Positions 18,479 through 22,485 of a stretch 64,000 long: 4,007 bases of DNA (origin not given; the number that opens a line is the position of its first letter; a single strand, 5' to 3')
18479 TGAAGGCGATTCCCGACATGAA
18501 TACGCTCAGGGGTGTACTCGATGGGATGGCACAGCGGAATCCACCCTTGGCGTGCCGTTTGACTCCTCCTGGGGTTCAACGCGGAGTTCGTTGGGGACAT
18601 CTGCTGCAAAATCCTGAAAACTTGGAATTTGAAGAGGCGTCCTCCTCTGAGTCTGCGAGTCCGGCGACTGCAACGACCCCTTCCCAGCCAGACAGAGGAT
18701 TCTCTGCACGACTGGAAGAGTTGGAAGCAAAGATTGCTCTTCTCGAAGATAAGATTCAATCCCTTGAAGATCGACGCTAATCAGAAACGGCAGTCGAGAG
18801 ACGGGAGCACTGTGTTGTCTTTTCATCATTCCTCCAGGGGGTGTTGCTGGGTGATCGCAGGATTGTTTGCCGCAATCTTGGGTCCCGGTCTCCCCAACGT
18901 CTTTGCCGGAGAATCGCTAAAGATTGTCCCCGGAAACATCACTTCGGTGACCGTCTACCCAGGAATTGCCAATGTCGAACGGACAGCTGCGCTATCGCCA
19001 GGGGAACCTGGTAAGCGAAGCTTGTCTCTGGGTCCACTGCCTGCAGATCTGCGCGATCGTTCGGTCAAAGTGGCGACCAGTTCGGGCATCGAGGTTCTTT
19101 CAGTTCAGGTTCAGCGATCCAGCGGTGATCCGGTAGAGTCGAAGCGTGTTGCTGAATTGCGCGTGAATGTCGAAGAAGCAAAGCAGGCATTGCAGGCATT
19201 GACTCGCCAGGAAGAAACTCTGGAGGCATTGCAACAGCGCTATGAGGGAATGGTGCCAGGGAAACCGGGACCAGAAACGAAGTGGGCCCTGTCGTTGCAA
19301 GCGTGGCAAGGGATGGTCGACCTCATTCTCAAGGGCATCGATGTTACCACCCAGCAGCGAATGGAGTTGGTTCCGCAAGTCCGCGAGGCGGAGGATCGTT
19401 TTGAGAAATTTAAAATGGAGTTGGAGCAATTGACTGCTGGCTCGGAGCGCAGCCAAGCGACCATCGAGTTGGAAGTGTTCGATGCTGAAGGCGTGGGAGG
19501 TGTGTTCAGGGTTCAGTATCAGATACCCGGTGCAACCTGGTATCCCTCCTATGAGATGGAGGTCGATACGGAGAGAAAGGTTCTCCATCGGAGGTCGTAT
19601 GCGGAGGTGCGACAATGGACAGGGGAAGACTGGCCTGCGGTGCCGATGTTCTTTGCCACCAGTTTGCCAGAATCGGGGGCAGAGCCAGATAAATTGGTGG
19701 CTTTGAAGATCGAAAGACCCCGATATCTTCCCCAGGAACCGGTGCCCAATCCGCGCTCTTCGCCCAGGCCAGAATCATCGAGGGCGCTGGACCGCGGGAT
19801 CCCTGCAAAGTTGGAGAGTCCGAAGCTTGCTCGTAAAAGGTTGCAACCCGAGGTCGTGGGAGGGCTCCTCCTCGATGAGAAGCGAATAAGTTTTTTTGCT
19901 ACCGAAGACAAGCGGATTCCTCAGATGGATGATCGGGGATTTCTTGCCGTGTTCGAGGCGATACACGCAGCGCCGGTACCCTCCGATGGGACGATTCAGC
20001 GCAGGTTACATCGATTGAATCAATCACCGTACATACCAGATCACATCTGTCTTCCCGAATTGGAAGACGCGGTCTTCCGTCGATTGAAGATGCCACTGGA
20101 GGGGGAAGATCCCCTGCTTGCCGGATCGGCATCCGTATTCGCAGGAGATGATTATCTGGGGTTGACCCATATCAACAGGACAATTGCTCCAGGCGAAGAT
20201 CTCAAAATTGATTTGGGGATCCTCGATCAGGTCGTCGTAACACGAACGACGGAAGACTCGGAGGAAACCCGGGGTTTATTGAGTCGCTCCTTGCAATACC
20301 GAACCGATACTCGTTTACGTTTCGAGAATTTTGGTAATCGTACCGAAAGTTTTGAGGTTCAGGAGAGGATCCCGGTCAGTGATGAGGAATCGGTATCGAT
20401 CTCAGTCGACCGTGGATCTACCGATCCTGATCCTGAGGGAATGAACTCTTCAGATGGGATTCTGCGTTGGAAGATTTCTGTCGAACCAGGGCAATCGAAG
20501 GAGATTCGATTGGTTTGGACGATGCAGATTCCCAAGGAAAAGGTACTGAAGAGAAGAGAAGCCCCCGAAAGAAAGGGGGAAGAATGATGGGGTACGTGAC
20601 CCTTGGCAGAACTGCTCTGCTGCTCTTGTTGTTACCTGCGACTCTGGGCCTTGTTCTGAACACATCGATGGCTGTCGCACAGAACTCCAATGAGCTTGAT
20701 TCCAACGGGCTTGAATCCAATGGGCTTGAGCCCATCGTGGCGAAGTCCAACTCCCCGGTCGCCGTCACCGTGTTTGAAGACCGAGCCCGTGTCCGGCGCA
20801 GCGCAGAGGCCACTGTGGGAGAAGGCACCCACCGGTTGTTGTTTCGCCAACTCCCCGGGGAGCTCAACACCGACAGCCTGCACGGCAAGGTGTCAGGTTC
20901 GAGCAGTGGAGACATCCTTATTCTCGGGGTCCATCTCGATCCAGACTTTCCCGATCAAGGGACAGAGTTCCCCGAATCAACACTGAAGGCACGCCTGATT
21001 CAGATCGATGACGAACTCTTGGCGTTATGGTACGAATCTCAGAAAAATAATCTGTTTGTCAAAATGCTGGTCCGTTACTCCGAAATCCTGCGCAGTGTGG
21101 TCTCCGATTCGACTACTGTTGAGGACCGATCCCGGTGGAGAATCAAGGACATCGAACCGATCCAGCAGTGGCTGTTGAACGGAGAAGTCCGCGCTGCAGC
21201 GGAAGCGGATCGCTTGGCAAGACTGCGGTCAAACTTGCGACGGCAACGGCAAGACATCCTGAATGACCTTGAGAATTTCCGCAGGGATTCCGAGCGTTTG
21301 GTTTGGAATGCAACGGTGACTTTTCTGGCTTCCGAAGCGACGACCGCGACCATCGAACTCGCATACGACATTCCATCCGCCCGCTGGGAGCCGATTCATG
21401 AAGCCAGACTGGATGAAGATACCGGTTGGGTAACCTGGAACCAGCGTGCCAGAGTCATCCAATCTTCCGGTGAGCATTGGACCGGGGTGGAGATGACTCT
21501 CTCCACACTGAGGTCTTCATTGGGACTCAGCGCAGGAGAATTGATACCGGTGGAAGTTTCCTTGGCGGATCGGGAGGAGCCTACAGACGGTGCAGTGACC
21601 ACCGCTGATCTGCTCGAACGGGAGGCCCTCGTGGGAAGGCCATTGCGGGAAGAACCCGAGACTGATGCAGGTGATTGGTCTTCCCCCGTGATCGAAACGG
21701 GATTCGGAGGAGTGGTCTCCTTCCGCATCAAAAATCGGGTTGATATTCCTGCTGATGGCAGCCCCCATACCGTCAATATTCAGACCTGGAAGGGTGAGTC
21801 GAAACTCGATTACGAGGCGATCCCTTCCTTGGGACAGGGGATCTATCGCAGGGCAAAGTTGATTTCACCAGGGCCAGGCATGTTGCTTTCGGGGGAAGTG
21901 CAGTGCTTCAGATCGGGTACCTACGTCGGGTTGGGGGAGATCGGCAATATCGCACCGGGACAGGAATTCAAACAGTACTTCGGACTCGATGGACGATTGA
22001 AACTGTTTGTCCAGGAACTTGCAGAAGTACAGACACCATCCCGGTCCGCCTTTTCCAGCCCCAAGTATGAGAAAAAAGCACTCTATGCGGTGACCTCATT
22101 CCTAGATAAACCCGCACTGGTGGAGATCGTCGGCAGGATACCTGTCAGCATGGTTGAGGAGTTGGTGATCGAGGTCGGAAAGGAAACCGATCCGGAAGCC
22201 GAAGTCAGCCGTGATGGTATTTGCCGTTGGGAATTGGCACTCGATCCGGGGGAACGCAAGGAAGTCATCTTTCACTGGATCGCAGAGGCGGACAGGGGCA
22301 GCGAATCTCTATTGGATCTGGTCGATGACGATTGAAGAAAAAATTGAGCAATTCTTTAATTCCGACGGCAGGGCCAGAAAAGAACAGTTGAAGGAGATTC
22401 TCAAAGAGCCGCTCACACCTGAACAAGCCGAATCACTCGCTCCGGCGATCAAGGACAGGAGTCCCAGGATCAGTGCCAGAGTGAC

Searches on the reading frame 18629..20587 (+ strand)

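Call 51: search_protein_families(library=pfam, proteins=[window:18629-20587:+], max_evalue=0.01)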
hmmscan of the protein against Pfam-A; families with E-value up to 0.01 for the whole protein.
window:18629-20587:+ (652 aa): 2 families
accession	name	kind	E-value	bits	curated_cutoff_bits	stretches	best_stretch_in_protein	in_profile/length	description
PF13598.12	DUF4139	-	6e-35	121.3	31.8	1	294-636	2-205/205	Domain of unknown function (DUF4139)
PF13600.11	DUF4140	-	3.3e-14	53.6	27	1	107-200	1-93/98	N-terminal domain of unknown function (DUF4140)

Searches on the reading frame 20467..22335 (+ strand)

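Call 51: search_protein_families(library=pfam, proteins=[window:20467-22335:+], max_evalue=0.01)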
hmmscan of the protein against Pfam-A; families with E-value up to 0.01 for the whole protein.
window:20467-22335:+ (622 aa): 2 families
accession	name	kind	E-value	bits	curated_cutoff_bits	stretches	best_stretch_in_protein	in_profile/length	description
PF13598.12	DUF4139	-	7.3e-32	111.2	31.8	1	296-608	1-203/205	Domain of unknown function (DUF4139)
PF13600.11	DUF4140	-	7.2e-13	49.3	27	1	100-187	1-84/98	N-terminal domain of unknown function (DUF4140)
